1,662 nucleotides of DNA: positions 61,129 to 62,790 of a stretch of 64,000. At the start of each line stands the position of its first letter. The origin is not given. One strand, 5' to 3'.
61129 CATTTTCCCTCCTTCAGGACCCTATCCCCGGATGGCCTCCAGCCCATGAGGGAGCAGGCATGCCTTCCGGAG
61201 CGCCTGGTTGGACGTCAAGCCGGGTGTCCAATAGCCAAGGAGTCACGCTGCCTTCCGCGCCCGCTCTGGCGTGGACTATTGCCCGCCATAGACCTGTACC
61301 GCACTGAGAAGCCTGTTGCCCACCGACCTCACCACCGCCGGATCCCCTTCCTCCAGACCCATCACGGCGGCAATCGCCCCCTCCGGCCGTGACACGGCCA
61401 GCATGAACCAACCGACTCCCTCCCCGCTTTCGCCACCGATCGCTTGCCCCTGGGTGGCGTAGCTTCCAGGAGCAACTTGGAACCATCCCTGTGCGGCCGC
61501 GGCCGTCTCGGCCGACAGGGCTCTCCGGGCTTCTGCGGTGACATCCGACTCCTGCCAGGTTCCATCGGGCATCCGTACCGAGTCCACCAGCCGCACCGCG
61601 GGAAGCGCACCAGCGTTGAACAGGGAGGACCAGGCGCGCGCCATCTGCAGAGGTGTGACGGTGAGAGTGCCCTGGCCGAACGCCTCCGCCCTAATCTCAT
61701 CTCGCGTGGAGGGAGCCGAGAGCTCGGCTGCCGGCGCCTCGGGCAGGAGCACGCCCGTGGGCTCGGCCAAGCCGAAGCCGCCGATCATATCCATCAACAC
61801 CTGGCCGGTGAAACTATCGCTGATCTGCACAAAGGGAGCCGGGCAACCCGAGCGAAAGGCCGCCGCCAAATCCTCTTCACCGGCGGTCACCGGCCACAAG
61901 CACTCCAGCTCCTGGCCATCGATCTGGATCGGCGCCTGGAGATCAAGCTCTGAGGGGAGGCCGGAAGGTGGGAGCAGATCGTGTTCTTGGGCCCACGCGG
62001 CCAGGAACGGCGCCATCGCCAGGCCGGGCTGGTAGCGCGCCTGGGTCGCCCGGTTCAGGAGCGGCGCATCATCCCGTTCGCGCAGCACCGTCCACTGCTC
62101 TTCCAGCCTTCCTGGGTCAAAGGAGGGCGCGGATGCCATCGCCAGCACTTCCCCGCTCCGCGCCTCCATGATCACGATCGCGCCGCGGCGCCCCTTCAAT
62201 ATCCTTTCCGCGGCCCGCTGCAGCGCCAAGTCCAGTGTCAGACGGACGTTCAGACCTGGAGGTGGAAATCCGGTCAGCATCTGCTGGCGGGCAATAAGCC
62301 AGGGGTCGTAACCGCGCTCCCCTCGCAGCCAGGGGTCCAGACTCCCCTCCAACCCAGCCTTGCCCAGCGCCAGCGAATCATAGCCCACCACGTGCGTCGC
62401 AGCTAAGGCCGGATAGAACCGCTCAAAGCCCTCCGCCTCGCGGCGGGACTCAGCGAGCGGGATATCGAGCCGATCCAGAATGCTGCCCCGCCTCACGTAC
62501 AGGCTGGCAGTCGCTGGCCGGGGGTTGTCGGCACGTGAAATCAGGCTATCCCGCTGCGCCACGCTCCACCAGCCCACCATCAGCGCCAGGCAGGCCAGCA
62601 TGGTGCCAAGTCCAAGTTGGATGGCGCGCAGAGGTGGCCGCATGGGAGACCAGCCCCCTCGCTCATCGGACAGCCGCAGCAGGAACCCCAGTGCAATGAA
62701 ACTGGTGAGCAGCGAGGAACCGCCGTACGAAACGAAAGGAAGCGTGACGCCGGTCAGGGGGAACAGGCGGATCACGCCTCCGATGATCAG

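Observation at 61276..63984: SEDS polymerase fused to a class-B PBP-like domain whose transpeptidase catalytic motifs appear degenerate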

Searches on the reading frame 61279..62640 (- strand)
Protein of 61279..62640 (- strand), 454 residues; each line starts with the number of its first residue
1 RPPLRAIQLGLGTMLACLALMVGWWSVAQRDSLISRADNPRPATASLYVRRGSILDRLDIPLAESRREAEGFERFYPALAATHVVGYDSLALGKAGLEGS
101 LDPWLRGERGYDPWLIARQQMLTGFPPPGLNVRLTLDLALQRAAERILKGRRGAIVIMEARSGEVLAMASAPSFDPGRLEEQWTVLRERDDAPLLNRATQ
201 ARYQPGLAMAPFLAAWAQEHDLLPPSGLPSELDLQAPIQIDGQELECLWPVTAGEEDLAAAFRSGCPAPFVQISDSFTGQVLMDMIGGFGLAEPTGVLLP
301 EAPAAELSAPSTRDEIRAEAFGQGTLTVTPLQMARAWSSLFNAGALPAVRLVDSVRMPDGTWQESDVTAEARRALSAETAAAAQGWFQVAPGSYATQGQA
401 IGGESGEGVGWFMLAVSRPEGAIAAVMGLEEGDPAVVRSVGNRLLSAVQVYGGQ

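Call 6: search_solved_structures(query=window:61279-62640:-, max_evalue=0.001, show_alignments=5)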
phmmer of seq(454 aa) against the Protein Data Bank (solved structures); distinct sequences matched with E-value up to 0.001: 86 (the best 60 are shown).
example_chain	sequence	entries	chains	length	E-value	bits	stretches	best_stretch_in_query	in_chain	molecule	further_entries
4n1x_A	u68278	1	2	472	7.4e-26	94.2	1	35-384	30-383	Peptidoglycan glycosyltransferase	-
4ra7_A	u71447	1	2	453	2.8e-25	92.3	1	40-384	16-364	Peptidoglycan glycosyltransferase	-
4jbf_A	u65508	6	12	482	3.3e-25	92.1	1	40-384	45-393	Peptidoglycan glycosyltransferase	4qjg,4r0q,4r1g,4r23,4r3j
4mnr_A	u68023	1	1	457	2.9e-24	89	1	49-222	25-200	Peptidoglycan glycosyltransferase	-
6tii_AAA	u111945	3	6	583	1e-22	83.9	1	79-360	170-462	Peptidoglycan D,D-transpeptidase MrdA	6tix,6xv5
6g9f_A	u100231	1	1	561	8.5e-21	77.5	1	91-354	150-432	Peptidoglycan D,D-transpeptidase MrdA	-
6g9p_A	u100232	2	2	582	9.2e-21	77.4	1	91-354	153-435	Peptidoglycan D,D-transpeptidase MrdA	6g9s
8tj3_C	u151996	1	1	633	9.4e-21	77.4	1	92-354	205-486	Peptidoglycan D,D-transpeptidase MrdA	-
6pl5_B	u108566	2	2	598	1.2e-20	77.1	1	86-413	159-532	Penicillin-binding protein 2/cell division protein FtsI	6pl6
8zpc_A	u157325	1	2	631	1.1e-19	73.8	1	91-345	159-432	Peptidoglycan D,D-transpeptidase MrdA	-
7zg8_AAA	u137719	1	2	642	1.2e-19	73.8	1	91-345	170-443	Peptidoglycan D,D-transpeptidase MrdA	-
9fz7_A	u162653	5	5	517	9.8e-19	70.7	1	69-398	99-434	Peptidoglycan D,D-transpeptidase FtsI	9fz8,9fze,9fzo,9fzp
6hr9_A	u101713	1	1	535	1.1e-18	70.5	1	69-398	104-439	Peptidoglycan D,D-transpeptidase FtsI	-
6un1_A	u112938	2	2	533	1.2e-18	70.5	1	69-398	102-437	Peptidoglycan D,D-transpeptidase FtsI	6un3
6hr4_A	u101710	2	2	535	1.2e-18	70.5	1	69-398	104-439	Peptidoglycan D,D-transpeptidase FtsI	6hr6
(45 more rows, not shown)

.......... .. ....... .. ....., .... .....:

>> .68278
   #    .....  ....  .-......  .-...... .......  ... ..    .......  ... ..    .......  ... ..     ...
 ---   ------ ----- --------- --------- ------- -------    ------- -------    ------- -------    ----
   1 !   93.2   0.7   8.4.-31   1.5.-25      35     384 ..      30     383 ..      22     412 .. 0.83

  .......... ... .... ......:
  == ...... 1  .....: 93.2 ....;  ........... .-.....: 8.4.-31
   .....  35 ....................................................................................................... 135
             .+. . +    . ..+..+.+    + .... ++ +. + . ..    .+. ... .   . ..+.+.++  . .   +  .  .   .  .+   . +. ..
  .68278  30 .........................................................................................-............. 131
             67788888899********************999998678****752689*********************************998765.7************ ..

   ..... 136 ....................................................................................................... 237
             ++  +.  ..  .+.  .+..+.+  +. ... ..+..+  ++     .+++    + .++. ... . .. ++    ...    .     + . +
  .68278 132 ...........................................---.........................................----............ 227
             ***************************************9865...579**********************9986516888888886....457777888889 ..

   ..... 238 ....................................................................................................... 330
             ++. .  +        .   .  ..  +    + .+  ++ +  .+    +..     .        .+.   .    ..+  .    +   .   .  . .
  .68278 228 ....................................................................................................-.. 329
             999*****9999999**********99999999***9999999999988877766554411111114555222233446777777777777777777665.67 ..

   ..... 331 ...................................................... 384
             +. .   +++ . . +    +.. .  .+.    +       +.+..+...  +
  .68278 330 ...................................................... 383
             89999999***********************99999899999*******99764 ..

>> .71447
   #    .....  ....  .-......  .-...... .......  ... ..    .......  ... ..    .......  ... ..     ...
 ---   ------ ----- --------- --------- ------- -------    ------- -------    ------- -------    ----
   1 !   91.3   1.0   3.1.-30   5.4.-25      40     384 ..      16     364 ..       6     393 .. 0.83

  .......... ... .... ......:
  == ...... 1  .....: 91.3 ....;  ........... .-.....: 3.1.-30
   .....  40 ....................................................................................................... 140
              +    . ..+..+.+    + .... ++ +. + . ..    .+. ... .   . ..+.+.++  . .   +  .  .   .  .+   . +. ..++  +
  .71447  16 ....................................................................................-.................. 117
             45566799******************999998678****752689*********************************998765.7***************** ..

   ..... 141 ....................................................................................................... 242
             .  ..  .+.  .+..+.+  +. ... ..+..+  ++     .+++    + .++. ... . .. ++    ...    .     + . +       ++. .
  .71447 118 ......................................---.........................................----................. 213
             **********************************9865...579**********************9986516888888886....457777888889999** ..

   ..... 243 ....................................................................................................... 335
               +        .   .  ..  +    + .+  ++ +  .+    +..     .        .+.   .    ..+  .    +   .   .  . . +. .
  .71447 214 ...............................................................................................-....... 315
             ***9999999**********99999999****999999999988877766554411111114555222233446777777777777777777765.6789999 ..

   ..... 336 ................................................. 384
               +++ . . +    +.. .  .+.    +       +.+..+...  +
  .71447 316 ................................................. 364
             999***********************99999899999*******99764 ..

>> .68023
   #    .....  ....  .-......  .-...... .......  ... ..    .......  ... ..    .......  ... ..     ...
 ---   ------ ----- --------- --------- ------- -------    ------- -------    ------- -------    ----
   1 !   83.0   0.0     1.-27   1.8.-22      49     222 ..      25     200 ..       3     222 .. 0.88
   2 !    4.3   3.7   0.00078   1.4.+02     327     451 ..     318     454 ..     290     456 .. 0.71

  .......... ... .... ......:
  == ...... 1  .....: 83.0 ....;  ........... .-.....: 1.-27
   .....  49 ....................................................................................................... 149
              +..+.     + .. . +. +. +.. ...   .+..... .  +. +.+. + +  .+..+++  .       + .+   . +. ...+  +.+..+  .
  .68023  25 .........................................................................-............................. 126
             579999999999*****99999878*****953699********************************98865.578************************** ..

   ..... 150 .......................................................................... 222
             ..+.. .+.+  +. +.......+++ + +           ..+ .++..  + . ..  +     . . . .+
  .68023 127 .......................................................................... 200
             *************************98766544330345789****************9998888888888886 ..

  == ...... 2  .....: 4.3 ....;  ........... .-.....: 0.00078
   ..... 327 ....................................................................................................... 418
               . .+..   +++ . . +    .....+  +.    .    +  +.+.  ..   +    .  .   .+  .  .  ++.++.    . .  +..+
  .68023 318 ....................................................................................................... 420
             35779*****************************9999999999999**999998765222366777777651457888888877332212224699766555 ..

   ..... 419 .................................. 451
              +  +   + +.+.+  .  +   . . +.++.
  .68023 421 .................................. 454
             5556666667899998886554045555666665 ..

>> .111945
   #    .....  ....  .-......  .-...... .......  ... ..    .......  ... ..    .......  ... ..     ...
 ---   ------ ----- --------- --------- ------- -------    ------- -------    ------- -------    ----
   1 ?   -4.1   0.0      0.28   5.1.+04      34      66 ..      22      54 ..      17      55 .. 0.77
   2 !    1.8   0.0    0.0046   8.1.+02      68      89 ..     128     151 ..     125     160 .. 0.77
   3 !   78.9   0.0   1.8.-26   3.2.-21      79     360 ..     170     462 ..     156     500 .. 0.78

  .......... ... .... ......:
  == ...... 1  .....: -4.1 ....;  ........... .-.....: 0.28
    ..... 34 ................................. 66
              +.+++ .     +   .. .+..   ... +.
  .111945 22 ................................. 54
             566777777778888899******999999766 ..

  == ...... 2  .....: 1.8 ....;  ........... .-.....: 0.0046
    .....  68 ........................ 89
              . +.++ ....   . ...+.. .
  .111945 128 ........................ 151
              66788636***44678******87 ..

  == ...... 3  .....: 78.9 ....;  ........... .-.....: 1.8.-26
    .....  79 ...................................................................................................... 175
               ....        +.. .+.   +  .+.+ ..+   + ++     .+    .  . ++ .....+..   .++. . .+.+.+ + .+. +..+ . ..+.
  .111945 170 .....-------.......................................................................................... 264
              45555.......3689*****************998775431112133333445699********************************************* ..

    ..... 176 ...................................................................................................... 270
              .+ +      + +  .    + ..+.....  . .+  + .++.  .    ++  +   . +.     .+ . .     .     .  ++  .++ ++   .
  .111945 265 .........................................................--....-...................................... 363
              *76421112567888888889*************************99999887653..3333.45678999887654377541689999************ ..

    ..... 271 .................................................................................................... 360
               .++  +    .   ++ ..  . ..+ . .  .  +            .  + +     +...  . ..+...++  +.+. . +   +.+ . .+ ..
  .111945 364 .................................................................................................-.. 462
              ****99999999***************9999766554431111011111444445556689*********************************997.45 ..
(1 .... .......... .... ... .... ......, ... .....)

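Call 25: find_related_loci(query=A2, collection=genome_contigs, flank=10000)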
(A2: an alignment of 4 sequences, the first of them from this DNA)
Query A2 (408 aa) in genome_contigs; peptide patterns used: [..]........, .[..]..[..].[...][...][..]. (x = any residue, [..] = any of these).
599 stretches matched a pattern (row limit reached: there are more); 549 encode a relative of the query (tblastn E <= 1e-3); the best 80 are kept; 80 distinct loci.
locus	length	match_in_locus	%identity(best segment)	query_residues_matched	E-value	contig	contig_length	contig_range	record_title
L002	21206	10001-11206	38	1-401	8e-78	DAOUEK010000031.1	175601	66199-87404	MAG TPA_asm: Anaerolineales bacterium isolate N6_271 k139_1274827, whole genome shotgun sequence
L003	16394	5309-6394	44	2-365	2e-77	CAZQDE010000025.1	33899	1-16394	MAG TPA_asm: uncultured Anaerolineaceae bacterium isolate binchicken_co19_417 genome assembly, contig: NODE_1716_length_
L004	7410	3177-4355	38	4-399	1e-62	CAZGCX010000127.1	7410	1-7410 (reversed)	MAG TPA_asm: uncultured Anaerolineaceae bacterium isolate SRP214966_co2_109 genome assembly, contig: NODE_18795_length_7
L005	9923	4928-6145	39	3-402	8e-62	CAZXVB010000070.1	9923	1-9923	MAG TPA_asm: uncultured Anaerolineales bacterium isolate binchicken_co256_477 genome assembly, contig: NODE_18538_length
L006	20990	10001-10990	42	1-335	7e-62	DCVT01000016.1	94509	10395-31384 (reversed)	MAG TPA_asm: Anaerolineales bacterium UBA2181 UBA2181_contig_2193, whole genome shotgun sequence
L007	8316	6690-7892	36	2-399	2e-60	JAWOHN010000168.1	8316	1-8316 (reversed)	MAG: Anaerolineales bacterium isolate CWP4-3.bin.157 k191_1136475, whole genome shotgun sequence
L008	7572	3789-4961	37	2-403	4e-58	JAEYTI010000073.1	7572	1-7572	MAG: Chloroflexota bacterium isolate OH_CBlB_125 k127_2003130, whole genome shotgun sequence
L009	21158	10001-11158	36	2-399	2e-57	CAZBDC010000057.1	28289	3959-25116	MAG TPA_asm: uncultured Anaerolineaceae bacterium isolate binchicken_co43_56 genome assembly, contig: NODE_2704_length_2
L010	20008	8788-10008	40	3-403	3e-57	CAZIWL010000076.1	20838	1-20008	MAG TPA_asm: uncultured Anaerolineales bacterium isolate binchicken_co334_394 genome assembly, contig: NODE_4341_length_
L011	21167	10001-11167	35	2-399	4e-57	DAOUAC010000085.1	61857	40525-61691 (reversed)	MAG TPA_asm: Anaerolineaceae bacterium isolate H61_600 k121_365677, whole genome shotgun sequence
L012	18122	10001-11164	34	2-399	2e-56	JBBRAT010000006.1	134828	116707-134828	MAG: Anaerolineales bacterium isolate Co_metawrap_2310 Cmw_2310_k141_29382656_length_134828_cov_22.8292, whole genome sh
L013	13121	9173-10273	36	2-399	3e-56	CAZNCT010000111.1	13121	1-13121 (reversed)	MAG TPA_asm: uncultured Anaerolinea sp. isolate binchicken_co135_206 genome assembly, contig: NODE_6708_length_13121_cov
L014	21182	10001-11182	36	2-399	3e-56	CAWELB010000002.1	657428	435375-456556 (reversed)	MAG: uncultured Chloroflexia bacterium isolate MFD05942.bin.1.323 genome assembly, contig: contig_15973, whole genome sh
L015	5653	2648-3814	36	2-402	6e-56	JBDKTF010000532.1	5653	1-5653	MAG: Anaerolineaceae bacterium isolate 6_bin.196_R1 c_000001166415, whole genome shotgun sequence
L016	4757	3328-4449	36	3-367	2e-55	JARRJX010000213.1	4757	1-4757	MAG: Chloroflexota bacterium isolate Spart_031_MAG scaffold_25418, whole genome shotgun sequence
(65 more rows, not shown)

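Call 71: search_protein_representatives(protein=window:61279-62502:-)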
Query: 408 residues. Proteins with E-value up to 0.001 (for the whole library): 14730; up to 1e-10: 4957; up to 1e-30: 332. The best 150 are listed.
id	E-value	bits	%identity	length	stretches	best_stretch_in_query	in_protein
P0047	1.6e-117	409.3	51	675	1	1-400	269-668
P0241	2.9e-77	276.8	58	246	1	163-403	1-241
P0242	1.5e-76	274.4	41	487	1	4-401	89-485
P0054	4.1e-75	269.7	42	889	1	5-400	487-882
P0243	1.9e-74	267.5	42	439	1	3-399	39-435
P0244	1.2e-70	255.0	41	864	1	2-402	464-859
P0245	4.4e-70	253.1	43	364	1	38-391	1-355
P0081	1.9e-68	247.7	39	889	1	5-399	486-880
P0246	2.3e-67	244.2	38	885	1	2-400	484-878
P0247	4.1e-67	243.3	38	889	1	1-403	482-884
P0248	9.5e-66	238.8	42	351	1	56-403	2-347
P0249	1.0e-63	232.1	36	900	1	2-401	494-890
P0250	2.3e-63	231.0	35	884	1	2-400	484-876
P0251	6.4e-60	219.6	38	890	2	1-388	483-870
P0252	2.3e-58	214.6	35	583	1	4-403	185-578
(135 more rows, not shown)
